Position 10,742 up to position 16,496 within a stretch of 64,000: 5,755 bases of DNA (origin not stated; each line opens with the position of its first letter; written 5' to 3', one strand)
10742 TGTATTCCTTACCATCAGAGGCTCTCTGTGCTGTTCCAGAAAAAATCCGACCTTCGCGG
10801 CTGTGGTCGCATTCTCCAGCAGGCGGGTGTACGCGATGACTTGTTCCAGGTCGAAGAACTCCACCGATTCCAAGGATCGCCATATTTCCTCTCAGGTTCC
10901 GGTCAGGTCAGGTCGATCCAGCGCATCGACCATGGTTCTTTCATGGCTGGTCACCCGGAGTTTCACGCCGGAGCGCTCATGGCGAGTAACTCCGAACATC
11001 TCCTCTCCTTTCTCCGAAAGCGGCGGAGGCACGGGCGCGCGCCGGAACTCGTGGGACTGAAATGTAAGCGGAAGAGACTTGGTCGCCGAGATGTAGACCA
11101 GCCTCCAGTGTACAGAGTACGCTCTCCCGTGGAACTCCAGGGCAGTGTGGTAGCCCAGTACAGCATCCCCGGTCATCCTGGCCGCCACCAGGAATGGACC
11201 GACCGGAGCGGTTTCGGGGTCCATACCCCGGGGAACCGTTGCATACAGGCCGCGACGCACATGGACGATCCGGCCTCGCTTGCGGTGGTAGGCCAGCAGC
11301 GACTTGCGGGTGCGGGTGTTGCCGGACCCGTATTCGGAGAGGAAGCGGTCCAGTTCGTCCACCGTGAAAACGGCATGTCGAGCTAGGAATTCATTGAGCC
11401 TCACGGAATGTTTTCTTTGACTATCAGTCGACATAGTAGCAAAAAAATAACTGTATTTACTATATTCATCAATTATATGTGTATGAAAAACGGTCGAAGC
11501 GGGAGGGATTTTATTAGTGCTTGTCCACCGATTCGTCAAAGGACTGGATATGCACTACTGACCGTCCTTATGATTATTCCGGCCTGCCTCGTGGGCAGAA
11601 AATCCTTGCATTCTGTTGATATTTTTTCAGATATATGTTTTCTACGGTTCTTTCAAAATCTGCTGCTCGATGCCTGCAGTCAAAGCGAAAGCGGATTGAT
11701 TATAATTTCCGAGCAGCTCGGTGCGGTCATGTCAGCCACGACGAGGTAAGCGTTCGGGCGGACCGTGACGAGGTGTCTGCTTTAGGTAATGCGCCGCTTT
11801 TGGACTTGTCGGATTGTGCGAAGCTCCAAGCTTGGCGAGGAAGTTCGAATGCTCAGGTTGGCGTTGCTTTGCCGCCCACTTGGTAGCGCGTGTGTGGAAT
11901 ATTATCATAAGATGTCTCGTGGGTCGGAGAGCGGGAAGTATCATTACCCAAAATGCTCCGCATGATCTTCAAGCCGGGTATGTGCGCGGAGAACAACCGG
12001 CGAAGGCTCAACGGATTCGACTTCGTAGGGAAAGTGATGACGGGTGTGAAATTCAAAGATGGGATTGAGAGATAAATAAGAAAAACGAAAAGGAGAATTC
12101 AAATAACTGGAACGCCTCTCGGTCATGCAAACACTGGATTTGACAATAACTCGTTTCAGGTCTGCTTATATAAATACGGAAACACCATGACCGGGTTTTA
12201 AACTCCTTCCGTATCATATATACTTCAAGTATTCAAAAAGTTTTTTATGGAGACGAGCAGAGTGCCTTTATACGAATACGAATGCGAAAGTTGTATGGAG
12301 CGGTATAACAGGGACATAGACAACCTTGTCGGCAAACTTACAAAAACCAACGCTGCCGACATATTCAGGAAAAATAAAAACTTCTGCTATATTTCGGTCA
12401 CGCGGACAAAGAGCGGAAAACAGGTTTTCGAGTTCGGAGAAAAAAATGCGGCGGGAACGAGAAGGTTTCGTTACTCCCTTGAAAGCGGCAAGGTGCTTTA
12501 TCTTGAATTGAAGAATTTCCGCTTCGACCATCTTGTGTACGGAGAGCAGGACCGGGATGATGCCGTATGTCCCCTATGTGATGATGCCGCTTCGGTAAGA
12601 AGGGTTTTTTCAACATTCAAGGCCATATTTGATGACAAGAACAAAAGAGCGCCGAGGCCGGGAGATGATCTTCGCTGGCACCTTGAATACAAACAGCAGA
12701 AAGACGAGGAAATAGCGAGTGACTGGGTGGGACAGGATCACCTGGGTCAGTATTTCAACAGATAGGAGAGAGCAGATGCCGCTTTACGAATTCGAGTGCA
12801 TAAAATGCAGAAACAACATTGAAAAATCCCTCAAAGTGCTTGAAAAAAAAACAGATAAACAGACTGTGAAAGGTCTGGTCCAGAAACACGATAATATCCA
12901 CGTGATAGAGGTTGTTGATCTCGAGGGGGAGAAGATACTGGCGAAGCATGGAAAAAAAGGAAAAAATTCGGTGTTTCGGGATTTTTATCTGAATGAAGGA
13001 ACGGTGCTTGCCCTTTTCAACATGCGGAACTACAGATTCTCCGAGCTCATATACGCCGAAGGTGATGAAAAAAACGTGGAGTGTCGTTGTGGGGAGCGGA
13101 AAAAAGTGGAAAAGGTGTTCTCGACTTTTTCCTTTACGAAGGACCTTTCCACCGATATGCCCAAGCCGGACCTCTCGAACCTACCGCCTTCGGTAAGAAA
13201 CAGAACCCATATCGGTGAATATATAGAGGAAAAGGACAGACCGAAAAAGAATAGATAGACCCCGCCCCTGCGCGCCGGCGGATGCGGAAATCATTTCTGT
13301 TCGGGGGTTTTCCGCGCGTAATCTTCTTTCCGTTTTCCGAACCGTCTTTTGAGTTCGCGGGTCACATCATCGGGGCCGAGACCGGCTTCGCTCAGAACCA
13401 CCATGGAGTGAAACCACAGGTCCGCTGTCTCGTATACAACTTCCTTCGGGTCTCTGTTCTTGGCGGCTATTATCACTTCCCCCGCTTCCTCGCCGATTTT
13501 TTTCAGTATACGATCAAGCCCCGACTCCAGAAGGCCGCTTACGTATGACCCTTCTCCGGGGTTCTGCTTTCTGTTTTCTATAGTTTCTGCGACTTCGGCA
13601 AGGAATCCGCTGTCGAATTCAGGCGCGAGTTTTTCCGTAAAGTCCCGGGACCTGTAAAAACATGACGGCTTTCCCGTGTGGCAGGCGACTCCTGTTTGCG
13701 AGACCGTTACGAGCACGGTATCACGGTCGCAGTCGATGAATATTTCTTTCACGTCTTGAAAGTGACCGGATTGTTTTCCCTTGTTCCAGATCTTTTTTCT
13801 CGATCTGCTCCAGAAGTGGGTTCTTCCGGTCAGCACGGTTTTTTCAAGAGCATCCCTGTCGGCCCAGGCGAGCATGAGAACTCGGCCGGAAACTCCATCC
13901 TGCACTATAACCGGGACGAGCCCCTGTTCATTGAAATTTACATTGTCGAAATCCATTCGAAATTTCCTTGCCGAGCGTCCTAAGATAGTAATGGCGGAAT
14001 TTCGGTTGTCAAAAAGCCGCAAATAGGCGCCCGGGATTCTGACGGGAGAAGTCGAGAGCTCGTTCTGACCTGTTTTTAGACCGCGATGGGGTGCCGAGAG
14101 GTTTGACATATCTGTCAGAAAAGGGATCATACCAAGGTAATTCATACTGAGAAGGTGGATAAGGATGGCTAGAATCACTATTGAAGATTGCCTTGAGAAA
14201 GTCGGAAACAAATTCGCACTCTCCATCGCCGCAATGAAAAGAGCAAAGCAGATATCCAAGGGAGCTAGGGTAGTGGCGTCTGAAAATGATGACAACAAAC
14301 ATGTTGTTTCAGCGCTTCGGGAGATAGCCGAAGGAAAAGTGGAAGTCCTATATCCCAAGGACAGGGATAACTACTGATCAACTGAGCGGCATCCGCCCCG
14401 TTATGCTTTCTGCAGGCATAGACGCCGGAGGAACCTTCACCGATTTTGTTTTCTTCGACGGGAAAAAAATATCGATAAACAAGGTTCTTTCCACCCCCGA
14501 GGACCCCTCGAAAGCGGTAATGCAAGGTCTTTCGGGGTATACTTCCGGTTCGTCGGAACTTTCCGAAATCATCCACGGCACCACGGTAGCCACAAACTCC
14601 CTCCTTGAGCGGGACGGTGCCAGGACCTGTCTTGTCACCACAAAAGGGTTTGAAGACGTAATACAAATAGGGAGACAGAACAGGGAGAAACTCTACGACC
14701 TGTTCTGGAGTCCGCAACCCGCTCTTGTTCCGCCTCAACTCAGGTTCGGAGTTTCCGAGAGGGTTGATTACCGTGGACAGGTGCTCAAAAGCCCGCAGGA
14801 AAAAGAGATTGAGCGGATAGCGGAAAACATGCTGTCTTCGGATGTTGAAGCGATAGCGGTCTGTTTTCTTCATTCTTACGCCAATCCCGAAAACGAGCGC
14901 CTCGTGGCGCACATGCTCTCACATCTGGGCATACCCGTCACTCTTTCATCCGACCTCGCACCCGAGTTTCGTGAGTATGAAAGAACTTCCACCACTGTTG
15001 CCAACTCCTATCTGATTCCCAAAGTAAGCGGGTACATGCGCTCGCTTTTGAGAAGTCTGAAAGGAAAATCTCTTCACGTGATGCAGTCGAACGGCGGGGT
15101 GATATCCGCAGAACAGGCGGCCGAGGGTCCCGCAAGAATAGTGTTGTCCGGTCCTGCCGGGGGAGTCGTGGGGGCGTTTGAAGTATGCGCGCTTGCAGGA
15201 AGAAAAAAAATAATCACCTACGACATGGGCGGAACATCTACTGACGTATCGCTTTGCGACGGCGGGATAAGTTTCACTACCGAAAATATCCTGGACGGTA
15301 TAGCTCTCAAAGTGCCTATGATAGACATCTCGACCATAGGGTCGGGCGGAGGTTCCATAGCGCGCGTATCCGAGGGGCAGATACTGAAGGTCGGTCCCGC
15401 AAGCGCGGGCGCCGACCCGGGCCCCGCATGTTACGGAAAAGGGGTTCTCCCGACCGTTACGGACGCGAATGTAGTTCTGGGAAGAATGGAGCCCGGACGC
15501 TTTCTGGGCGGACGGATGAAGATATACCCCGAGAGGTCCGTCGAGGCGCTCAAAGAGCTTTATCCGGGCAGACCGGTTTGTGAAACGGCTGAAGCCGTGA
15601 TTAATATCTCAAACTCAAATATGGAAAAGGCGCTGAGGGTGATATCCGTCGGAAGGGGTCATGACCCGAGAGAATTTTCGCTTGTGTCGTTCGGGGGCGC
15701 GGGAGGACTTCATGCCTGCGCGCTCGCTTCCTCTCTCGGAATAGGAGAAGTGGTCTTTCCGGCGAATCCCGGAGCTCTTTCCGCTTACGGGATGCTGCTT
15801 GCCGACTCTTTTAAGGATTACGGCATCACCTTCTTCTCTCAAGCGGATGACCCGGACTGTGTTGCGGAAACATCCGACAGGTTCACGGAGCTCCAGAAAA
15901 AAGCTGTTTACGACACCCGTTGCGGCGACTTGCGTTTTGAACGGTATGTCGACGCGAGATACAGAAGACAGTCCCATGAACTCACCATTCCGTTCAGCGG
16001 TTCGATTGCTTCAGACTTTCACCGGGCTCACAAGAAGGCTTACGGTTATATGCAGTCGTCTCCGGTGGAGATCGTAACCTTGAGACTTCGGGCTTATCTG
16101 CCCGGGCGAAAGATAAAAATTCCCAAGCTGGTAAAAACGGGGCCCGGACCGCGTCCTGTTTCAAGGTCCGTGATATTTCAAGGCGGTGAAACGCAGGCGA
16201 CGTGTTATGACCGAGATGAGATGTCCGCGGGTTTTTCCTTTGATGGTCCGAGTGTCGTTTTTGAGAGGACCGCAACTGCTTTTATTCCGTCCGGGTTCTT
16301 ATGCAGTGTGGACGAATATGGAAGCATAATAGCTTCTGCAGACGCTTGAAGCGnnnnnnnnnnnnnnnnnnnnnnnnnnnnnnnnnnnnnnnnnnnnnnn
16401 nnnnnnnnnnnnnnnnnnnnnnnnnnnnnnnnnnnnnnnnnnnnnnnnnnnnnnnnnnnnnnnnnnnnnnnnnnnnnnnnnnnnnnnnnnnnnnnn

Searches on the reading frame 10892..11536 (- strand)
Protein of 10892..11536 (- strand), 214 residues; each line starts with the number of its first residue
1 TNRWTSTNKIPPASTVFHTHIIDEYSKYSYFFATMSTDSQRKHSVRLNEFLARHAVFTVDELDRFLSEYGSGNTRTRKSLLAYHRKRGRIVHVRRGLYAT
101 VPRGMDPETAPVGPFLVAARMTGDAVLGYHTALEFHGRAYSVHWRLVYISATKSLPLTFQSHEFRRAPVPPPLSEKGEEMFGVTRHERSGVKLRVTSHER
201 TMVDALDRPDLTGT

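Call 27: search_protein_families(library=pfam, proteins=[window:10892-11536:-], max_evalue=0.001)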
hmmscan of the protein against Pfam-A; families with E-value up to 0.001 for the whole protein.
window:10892-11536:- (214 aa): 1 family
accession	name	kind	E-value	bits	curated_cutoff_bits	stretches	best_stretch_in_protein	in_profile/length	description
PF13338.12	AbiEi_4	-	7.3e-05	23.2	25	1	46-99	2-47/49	Transcriptional regulator, AbiEi antitoxin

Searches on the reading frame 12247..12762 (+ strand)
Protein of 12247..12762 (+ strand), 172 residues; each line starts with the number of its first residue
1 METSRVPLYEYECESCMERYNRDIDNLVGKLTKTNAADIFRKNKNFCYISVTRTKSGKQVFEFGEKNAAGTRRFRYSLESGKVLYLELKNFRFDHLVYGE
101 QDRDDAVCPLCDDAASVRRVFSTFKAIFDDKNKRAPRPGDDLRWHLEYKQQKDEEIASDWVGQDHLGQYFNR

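Call 27: search_protein_families(library=pfam, proteins=[window:12247-12762:+], max_evalue=0.001)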
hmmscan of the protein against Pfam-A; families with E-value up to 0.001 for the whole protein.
window:12247-12762:+ (172 aa): 1 family
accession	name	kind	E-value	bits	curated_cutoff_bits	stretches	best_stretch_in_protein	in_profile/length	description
PF09723.15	Zn_ribbon_8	-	2.6e-05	24.6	34.4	0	7-20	2-15/41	Zinc ribbon domain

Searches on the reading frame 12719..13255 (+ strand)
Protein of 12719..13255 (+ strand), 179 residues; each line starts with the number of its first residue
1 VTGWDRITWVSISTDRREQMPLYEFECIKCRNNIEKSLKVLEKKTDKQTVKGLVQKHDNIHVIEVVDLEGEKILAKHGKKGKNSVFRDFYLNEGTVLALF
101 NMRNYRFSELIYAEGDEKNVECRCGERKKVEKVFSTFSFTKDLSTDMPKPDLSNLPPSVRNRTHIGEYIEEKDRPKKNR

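Call 27: search_protein_families(library=pfam, proteins=[window:12719-13255:+], max_evalue=0.001)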
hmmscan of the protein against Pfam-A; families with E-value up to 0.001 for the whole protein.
window:12719-13255:+ (179 aa): 1 family
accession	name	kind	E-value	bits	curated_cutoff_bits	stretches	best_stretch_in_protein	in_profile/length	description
PF09723.15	Zn_ribbon_8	-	3.1e-05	24.3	34.4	0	20-39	1-20/41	Zinc ribbon domain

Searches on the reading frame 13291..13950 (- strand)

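Call 27: search_protein_families(library=pfam, proteins=[window:13291-13950:-], max_evalue=0.001)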
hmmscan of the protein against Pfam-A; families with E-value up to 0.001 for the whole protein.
window:13291-13950:- (219 aa): 3 families
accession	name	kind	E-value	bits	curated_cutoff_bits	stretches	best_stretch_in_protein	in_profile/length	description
PF01502.23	PRA-CH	-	2.4e-33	114.2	27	1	26-99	1-74/74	Phosphoribosyl-AMP cyclohydrolase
PF01503.22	PRA-PH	-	5.4e-19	68.8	21.3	1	118-203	2-85/86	Phosphoribosyl-ATP pyrophosphohydrolase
PF03819.22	MazG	-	0.00059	20.5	22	0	146-209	4-71/74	MazG nucleotide pyrophosphohydrolase domain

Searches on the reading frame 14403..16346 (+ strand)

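Call 27: search_protein_families(library=pfam, proteins=[window:14403-16346:+], max_evalue=0.001)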
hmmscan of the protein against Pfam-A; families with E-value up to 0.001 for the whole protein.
window:14403-16346:+ (648 aa): 3 families
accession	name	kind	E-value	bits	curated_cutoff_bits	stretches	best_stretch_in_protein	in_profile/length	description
PF01968.24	Hydantoinase_A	-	2.4e-87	293.3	22.9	1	194-470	1-288/291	Hydantoinase/oxoprolinase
PF05378.19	Hydant_A_N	-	2.9e-54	183.9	25.2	1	5-174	3-174/176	Hydantoinase/oxoprolinase N-terminal region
PF19278.4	Hydant_A_C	-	0.00041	20.2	21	1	556-639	98-185/193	Hydantoinase/oxoprolinase C-terminal domain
